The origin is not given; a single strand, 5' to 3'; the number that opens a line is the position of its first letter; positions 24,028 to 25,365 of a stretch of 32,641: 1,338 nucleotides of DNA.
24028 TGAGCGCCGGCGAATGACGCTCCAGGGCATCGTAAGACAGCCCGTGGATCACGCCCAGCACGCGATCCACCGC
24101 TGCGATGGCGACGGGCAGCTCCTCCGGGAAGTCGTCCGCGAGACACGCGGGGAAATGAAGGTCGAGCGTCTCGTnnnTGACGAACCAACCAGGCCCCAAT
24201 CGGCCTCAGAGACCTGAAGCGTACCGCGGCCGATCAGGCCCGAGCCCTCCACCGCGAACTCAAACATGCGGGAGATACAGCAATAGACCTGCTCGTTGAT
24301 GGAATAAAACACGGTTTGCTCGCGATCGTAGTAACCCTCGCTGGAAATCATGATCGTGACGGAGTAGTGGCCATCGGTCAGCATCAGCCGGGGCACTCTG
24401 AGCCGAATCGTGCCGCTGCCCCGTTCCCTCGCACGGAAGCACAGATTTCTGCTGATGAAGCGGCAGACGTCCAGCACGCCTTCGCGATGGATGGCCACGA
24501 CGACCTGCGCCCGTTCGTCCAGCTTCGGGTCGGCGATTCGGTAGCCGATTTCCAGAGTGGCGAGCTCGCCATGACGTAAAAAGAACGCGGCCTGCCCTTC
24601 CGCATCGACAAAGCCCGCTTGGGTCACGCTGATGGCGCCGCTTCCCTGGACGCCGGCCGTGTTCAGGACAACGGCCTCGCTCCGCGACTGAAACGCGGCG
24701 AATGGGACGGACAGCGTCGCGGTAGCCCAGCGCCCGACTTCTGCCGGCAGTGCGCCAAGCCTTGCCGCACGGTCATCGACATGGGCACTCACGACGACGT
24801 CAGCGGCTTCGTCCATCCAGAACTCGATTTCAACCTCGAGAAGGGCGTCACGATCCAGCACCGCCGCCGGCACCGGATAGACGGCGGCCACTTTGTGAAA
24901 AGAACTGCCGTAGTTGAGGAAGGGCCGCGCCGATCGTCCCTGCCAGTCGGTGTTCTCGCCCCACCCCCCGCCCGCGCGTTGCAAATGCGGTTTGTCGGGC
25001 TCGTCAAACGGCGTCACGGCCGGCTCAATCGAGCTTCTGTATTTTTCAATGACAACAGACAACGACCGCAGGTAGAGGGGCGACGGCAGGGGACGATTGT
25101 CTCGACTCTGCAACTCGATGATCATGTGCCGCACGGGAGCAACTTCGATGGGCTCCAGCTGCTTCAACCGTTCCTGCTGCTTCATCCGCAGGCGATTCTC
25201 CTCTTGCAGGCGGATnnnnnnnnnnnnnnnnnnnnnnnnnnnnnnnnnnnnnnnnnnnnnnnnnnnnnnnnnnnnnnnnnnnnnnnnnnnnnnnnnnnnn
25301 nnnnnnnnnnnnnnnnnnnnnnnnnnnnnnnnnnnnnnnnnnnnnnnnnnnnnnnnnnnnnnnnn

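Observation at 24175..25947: Wzt-type ABC ATPase with a double-length C-terminal extension and no adjacent permease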

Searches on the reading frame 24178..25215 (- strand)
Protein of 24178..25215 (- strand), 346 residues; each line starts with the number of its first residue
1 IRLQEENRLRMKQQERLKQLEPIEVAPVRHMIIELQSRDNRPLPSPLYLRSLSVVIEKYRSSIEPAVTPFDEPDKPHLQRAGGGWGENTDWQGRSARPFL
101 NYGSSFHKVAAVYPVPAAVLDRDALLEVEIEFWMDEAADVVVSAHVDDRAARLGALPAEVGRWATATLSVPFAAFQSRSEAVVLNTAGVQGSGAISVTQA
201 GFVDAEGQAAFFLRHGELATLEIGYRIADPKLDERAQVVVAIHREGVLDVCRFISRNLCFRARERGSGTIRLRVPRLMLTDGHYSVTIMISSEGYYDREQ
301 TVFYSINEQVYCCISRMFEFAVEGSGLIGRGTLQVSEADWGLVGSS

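Call 17: find_related_loci(query=A1, collection=genome_contigs, flank=10000)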
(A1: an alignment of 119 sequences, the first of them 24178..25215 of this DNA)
Query A1 (346 aa) in genome_contigs; peptide patterns used: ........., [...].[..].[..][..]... (x = any residue, [..] = any of these).
600 stretches matched a pattern (row limit reached: there are more); 2 encode a relative of the query (tblastn E <= 1e-3); 2 distinct loci.
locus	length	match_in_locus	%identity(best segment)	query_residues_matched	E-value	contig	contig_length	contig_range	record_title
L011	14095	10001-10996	34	1-329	5e-53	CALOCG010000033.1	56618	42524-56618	MAG: Nitrospinota bacterium isolate LOGT_bin.0048 genome assembly, contig: contig_8538, whole genome shotgun sequence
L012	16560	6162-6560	32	178-308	7e-6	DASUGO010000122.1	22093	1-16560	MAG TPA_asm: Candidatus Krumholzibacteriia bacterium isolate SMAG_U1407 k141_1305809, whole genome shotgun sequence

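Call 22: predict_structure(alignment_id=A1)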
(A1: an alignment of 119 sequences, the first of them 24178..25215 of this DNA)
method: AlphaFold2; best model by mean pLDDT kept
length: 346 residues; sequences in the alignment: 119
mean_pLDDT: 93.0   pTM: 0.86
mean pLDDT of the five models: 93.0, 91.3, 91.0, 90.6, 89.8
residues with pLDDT >= 90: 277; 70-90: 59; 50-70: 10; < 50: 0
segments of 3 or more residues with pLDDT < 50: none
pLDDT, mean of each block of 10 residues (from residue 1): 80 86 85 94 95 98 98 94 91 98 92 96 97 97 95 97 98 89 72 95 97 97 97 98 94 97 97 96 97 95 89 95 86 84 85
secondary structure, 60 per line:
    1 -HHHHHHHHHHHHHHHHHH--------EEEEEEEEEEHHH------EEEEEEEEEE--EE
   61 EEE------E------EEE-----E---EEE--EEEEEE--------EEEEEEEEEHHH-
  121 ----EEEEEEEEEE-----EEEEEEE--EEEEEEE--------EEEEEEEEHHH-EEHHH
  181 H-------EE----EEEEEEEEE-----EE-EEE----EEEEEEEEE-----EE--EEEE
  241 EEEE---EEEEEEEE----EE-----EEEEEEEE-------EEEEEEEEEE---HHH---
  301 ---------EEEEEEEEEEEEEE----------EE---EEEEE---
elements in order: H2-19 E28-37 E47-56 E59-63 E77-79 E89-91 E94-99 E108-116 E125-134 E140-146 E149-155 E164-171 H178-181 E195-203 E212-214 E219-227 E237-244 E248-255 E267-274 E282-291 E310-323 E339-343

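Call 24: fold_search(model_id=the predicted structure, library=pdb)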
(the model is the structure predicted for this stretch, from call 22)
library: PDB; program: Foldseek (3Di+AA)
matches with E <= 10: 1338; with E <= 0.001: 21
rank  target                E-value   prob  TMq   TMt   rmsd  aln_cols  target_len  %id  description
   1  6o14_B                7.1e-06  1.00  0.31  0.71   3.5       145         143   12  Crystal structure of the Aquifex aeolicus Wzt Carbohydrate Binding Domain (released 2020-01-15)
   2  8dky_A                8.8e-06  1.00  0.33  0.74   3.0       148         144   14  Crystal structure of the Aquifex aeolicus Wzt Carbohydrate Binding Domain bound to 3-O-methyl-D-mannose (released 2022-09-21)
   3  5hno_C                1.1e-05  1.00  0.32  0.63   8.8       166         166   11  The structure of the kdo-capped saccharide binding subunit of the O-12 specific ABC transporter, Wzt (released 2016-03-09)
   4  8dl0_C                1.9e-05  1.00  0.31  0.29   3.4       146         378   13  CryoEM structure of the nucleotide-free and open channel A.aeolicus WzmWzt transporter (released 2022-09-21)
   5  8dl0_A                2.2e-05  1.00  0.32  0.29   3.2       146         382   12  CryoEM structure of the nucleotide-free and open channel A.aeolicus WzmWzt transporter (released 2022-09-21)
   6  5hnp_A                2.3e-05  1.00  0.32  0.66   2.7       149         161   12  The structure of the kdo-capped saccharide binding subunit of the O-12 specific ABC transporter, Wzt (released 2016-03-09)
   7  6o14_A                2.9e-05  1.00  0.32  0.72   3.2       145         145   13  Crystal structure of the Aquifex aeolicus Wzt Carbohydrate Binding Domain (released 2020-01-15)
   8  8dku_A                3.2e-05  1.00  0.31  0.27   3.7       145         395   13  CryoEM structure of the A. aeolicus WzmWzt transporter bound to the native O antigen (released 2022-09-21)
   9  5hnp_B                3.2e-05  1.00  0.31  0.63   9.1       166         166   11  The structure of the kdo-capped saccharide binding subunit of the O-12 specific ABC transporter, Wzt (released 2016-03-09)
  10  5hno_A                3.8e-05  1.00  0.33  0.66   2.3       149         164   11  The structure of the kdo-capped saccharide binding subunit of the O-12 specific ABC transporter, Wzt (released 2016-03-09)
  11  7k2t_C                8.1e-05  1.00  0.29  0.27   3.5       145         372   12  Mg2+/ATP-bound structure of the full-length WzmWzt O antigen ABC transporter in lipid nanodiscs (released 2021-01-13)
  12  8dne_A                8.6e-05  1.00  0.28  0.26   3.7       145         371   12  CryoEM structure of the A.aeolicus WzmWzt transporter bound to ATP (released 2022-09-21)
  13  9i25_C                9.0e-05  1.00  0.25  0.33  16.6       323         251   10  WxLIP from Enterococcus faecium locus A bound to long WxL (released 2026-01-28)
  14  5hno_B                1.0e-04  1.00  0.32  0.62   8.9       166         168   11  The structure of the kdo-capped saccharide binding subunit of the O-12 specific ABC transporter, Wzt (released 2016-03-09)
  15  8dne_C                1.4e-04  1.00  0.29  0.28   3.8       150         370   13  CryoEM structure of the A.aeolicus WzmWzt transporter bound to ATP (released 2022-09-21)
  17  2r5o_A                1.6e-04  1.00  0.31  0.62   9.2       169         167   14  Crystal structure of the C-terminal domain of wzt (released 2007-12-25)
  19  2r5o_B                7.9e-04  1.00  0.30  0.61   7.5       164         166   14  Crystal structure of the C-terminal domain of wzt (released 2007-12-25)
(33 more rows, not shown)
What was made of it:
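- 24187..24648 (-): Wzt_C-type carbohydrate-binding beta-sandwich, residues 434-587. Foldseek top hits are Wzt CBDs 6o14, 8dky, 5hno/5hnp and 2r5o (E 7e-6 to 8e-4, about 145-169 aligned columns) (call 24).
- On CBD-bearing Wzt of capped-glycan systems: Foldseek top hits are Wzt CBDs (call 24).
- Closest known: Aquifex aeolicus WzmWzt O-antigen ABC transporter. Same: The C-terminal beta-sandwich matches its CBD by fold (E 7e-6, target TM about 0.7) (call 24).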

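Call 33: find_related_loci(query=A3, collection=metagenome_contigs, flank=10000)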
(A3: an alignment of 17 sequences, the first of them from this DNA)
Query A3 (323 aa) in metagenome_contigs; peptide patterns used: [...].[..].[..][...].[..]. (x = any residue, [..] = any of these).
198 stretches matched a pattern; 56 encode a relative of the query (tblastn E <= 1e-3); 56 distinct loci.
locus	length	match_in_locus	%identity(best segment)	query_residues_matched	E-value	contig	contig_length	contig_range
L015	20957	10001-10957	71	1-319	1e-157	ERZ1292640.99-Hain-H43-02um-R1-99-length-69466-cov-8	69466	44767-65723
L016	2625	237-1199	70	1-321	7e-160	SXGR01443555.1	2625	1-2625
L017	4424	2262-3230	41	7-323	6e-87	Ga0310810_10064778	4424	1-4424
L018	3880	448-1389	47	5-319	4e-86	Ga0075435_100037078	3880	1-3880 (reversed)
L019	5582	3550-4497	45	5-319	7e-84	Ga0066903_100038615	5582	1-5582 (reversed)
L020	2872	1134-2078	46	5-319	3e-85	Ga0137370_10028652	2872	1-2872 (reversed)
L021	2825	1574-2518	46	5-319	5e-85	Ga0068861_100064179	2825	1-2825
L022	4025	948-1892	45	5-319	3e-83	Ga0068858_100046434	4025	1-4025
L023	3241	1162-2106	46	5-319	1e-83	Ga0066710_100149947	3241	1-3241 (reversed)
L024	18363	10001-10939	44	5-319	6e-81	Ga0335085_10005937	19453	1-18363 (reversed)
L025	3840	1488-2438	45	3-319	2e-80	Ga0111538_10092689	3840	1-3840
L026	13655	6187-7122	43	5-317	7e-80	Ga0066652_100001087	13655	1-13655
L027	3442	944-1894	44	3-319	1e-80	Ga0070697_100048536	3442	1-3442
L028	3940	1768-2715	45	3-317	3e-80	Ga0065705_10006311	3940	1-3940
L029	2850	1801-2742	43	5-319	3e-79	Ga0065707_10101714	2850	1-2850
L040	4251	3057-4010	35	7-322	6e-65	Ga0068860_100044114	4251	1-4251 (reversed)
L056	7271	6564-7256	35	8-237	4e-40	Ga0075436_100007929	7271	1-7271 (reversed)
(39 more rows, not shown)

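Call 39: search_protein_families(library=ncbifam, proteins=[L040:111-2192:+, L024:6800-9178:+, L056:1550-4495:+], max_evalue=0.1)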
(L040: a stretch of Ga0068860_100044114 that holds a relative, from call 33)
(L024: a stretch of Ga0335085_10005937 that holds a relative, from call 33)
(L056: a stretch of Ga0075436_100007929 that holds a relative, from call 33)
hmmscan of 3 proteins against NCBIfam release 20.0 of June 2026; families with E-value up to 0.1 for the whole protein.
L040:111-2192:+ (694 aa): 2 families
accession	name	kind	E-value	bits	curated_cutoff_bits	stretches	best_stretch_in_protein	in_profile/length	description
NF033218.1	anchor_AmaP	equivalog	0.053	13.3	55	0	432-503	8-84/166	alkaline shock response membrane anchor protein AmaP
TIGR04370.1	glyco_rpt_poly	subfamily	0.08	11.9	40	0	197-350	146-303/396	oligosaccharide repeat unit polymerase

L024:6800-9178:+ (793 aa): 0 families

L056:1550-4495:+ (982 aa): 0 families

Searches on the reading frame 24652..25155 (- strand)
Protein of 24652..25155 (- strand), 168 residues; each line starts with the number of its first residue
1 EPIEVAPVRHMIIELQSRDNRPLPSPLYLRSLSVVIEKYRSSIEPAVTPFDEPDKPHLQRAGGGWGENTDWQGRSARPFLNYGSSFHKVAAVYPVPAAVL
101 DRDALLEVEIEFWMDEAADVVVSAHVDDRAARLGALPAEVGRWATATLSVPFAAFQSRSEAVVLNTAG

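Call 31: predict_structure(alignment_id=A2)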
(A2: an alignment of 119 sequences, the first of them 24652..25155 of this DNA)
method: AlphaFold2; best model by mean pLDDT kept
length: 168 residues; sequences in the alignment: 119
mean_pLDDT: 92.4   pTM: 0.87
mean pLDDT of the five models: 92.4, 92.2, 91.9, 91.8, 91.5
residues with pLDDT >= 90: 142; 70-90: 15; 50-70: 7; < 50: 4
segments of 3 or more residues with pLDDT < 50: 165-168
pLDDT, mean of each block of 10 residues (from residue 1): 82 96 96 97 98 95 90 97 87 97 97 97 97 98 98 89 51
secondary structure, 60 per line:
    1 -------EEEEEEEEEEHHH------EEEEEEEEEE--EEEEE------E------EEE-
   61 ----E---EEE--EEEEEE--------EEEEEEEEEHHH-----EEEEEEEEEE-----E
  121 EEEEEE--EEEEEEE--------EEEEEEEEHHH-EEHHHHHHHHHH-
elements in order: E8-17 E27-36 E39-43 E57-59 E69-71 E74-79 E88-96 E105-114 E120-126 E129-135 E144-151 H158-167

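Call 35: fold_search(model_id=the predicted structure, library=pdb)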
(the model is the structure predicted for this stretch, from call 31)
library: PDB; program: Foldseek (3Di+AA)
matches with E <= 10: 658; with E <= 0.001: 0
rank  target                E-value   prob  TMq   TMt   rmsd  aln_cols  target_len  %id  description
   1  2okm                  6.8e-03  0.28  0.16  0.17  16.1       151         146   10  Crystal structure of ACE19, the collagen binding subdomain of Enterococcus faecalis surface protein ACE (released 2008-01-22)
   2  6u3t_A                7.9e-03  0.23  0.20  0.15  16.5       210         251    8  Structure-based discovery of a novel small-molecule inhibitor of methicillin-resistant S. aureus (released 2020-03-25)
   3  8rj8_A                1.0e-02  0.13  0.16  0.11  27.2       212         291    8  CytK nanopore mutant (released 2025-01-01)
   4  7lgr                  1.1e-02  0.20  0.15  0.16  15.7       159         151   10  Streptococcus mutans Collagen binding Protein CNM - N2 Domain (released 2022-01-26)
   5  4p24_F                1.1e-02  0.18  0.18  0.12  26.8       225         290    7  pore forming toxin (released 2015-03-11)
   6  6u3t_B                1.2e-02  0.15  0.17  0.13  18.5       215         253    8  Structure-based discovery of a novel small-molecule inhibitor of methicillin-resistant S. aureus (released 2020-03-25)
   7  3m4d_A                1.3e-02  0.15  0.18  0.12  28.5       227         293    9  Crystal structure of the M113N mutant of alpha-hemolysin (released 2010-05-05)
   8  9kg0_A                2.1e-02  0.13  0.17  0.12  23.8       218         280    9  Alpha-hemolysin heptameric late pre-pore state derived from 10:0 PC/Sphingomyelin liposomes (released 2025-06-11)
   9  4p24_A                2.1e-02  0.13  0.18  0.12  28.5       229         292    9  pore forming toxin (released 2015-03-11)
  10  3u6g_B                2.3e-02  0.89  0.31  0.38   8.5       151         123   10  Crystal structure of a domain of unknown function, DUF4425 (BVU_3708) from Bacteroides vulgatus ATCC 8482 at 1.35 A re (released 2011-11-02)
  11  4p24_B                2.4e-02  0.11  0.17  0.12  25.1       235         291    8  pore forming toxin (released 2015-03-11)
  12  7o1q_A                2.8e-02  0.11  0.18  0.12  28.1       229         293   10  Amyloid beta oligomer displayed on the alpha hemolysin scaffold (released 2021-04-14)
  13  8jx2_A                2.8e-02  0.11  0.17  0.12  26.3       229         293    9  alpha-Hemolysin(G122S/K147R)-SpyTag/SpyCatcher head to head 14-mer (released 2024-07-03)
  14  3m3r_A                3.0e-02  0.12  0.18  0.12  29.1       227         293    8  Crystal structure of the M113F alpha-hemolysin mutant complexed with beta-cyclodextrin (released 2010-05-05)
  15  4u6v_A                3.0e-02  0.11  0.16  0.11  20.3       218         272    9  Mechanisms of Neutralization of a Human Anti-Alpha Toxin Antibody (released 2014-09-17)
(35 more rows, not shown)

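Call 66: search_protein_representatives(alignment_id=A5)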
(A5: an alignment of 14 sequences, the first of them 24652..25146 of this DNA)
Query: 14 sequences, 166 profile positions. Proteins with E-value up to 0.001 (for the whole library): 116; up to 1e-10: 69; up to 1e-30: 18. The best 116 are listed.
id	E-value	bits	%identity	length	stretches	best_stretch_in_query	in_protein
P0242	4.8e-48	179.2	-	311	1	8-166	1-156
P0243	1.8e-47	177.3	-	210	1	6-166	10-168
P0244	3.1e-44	166.8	-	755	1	2-166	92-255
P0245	1.8e-43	164.4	-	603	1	3-158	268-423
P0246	5.8e-43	162.7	-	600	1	4-157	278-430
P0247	8.2e-43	162.2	-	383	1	3-146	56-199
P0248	1.7e-41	157.9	-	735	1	3-154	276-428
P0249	2.0e-41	157.7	-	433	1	5-166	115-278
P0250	3.3e-38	147.2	-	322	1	10-165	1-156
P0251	1.3e-37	145.3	-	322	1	9-166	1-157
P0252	1.9e-36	141.5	-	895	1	5-166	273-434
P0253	6.6e-35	136.5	-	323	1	8-161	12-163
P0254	1.4e-34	135.4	-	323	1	4-166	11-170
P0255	6.5e-32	126.7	-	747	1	4-166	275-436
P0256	8.4e-32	126.4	-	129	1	9-135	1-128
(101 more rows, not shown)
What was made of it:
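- The subfamily has an extra domain of unknown role (calls 31, 35, 66).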
